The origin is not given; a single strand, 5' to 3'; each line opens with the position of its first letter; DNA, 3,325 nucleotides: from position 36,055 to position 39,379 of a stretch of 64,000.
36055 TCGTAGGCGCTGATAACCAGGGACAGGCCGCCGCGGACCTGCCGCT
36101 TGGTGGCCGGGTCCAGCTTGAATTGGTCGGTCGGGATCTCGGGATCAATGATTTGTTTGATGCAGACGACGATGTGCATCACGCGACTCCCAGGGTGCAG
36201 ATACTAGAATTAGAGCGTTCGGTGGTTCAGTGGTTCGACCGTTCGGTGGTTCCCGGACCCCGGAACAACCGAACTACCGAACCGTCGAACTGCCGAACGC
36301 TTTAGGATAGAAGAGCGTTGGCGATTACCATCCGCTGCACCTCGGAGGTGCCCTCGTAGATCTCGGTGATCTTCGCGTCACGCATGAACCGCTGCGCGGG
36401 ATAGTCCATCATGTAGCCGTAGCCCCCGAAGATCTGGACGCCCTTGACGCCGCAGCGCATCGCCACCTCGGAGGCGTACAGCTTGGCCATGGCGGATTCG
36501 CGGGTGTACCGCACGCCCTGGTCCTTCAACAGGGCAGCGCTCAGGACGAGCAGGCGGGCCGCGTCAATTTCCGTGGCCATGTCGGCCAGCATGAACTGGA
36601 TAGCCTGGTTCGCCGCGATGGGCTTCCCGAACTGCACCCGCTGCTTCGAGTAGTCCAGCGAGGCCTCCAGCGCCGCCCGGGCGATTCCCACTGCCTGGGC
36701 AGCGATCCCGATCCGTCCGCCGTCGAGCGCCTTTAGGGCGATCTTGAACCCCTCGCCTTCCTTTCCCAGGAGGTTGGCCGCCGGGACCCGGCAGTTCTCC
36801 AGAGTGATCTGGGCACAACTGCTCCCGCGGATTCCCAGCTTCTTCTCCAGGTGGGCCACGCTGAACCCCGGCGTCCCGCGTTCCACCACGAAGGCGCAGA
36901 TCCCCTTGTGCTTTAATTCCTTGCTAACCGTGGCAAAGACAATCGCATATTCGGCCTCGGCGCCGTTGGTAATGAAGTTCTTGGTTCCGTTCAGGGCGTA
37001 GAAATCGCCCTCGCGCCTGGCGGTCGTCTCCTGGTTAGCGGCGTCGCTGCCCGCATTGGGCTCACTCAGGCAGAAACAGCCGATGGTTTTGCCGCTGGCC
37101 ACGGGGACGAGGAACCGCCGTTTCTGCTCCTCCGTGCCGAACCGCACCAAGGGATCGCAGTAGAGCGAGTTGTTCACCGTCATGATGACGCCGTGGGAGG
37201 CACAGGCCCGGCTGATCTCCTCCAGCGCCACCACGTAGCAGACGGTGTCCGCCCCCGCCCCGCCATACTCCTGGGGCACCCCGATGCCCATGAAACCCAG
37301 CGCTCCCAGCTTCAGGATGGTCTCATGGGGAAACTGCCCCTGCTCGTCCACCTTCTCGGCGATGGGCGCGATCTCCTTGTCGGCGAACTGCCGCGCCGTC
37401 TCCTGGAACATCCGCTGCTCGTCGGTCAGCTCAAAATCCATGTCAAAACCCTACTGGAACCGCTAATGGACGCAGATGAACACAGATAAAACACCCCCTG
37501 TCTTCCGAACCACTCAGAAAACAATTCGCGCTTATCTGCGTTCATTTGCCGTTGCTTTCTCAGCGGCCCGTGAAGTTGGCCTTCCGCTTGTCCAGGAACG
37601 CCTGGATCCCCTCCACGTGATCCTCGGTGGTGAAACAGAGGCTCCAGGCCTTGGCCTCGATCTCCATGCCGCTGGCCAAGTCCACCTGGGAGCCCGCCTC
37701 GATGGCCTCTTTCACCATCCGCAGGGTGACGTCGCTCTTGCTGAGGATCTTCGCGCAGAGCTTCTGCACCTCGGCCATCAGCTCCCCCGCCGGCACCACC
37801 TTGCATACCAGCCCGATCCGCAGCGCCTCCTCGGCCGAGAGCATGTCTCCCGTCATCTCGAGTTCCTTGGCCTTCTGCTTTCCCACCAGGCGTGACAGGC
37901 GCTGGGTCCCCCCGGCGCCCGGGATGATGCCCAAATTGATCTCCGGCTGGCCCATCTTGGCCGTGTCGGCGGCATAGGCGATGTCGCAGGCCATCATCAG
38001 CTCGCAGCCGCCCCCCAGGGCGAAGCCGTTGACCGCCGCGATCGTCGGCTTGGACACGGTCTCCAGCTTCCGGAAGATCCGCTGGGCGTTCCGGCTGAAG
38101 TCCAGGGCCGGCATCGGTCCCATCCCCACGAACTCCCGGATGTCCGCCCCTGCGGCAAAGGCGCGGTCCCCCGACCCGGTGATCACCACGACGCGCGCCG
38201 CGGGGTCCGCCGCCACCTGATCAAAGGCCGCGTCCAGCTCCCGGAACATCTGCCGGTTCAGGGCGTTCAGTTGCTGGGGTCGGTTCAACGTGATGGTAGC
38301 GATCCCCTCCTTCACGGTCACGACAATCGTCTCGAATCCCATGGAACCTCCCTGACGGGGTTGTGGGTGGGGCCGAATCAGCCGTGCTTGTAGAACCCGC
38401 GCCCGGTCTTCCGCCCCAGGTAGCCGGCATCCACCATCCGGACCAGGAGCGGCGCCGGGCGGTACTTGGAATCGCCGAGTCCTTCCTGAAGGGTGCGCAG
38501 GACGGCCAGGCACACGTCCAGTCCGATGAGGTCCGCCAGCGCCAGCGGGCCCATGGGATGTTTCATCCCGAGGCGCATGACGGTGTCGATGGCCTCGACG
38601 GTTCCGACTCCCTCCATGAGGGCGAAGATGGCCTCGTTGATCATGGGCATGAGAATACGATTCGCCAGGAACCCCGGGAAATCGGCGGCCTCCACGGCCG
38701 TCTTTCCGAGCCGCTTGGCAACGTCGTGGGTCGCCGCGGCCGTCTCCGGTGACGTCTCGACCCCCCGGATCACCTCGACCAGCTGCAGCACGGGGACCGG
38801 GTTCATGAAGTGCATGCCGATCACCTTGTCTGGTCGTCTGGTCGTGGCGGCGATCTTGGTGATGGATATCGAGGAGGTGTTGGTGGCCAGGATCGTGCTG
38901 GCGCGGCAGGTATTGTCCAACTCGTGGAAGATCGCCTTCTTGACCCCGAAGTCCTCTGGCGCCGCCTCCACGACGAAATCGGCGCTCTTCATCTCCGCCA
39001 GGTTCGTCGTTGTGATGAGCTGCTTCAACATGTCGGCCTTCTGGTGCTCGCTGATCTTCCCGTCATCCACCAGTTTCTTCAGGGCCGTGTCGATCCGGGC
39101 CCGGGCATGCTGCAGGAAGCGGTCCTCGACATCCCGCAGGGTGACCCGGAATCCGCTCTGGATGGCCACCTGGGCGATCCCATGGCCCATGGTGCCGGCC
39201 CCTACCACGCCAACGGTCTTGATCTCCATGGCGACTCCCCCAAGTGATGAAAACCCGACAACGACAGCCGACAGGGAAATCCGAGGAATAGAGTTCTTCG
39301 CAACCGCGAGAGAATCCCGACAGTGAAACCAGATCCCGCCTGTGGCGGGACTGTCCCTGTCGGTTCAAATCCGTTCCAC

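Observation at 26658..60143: Family of 90-130-bp palindromes built from CGAAC/GTTCG units, placed intercistronically inside operons (5 copies)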

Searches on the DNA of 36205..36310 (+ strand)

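Call 72: search_dna_similar(query=window:36205-36310:+, collection=plasmids, mode=distant, max_evalue=0.001, max_rows=15)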
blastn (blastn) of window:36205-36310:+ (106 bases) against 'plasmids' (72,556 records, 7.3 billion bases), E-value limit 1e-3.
No match.

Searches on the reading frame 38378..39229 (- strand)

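Call 74: search_protein_families(library=pfam, proteins=[window:38378-39229:-], max_evalue=0.0001)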
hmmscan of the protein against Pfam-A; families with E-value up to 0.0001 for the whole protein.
window:38378-39229:- (283 aa): 2 families
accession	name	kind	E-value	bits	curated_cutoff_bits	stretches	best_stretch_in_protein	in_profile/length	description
PF02737.24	3HCDH_N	-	3.1e-64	216.7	22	1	5-183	1-179/180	3-hydroxyacyl-CoA dehydrogenase, NAD binding domain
PF00725.27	3HCDH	-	1.3e-35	122.2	22.1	1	186-281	1-96/97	3-hydroxyacyl-CoA dehydrogenase, C-terminal domain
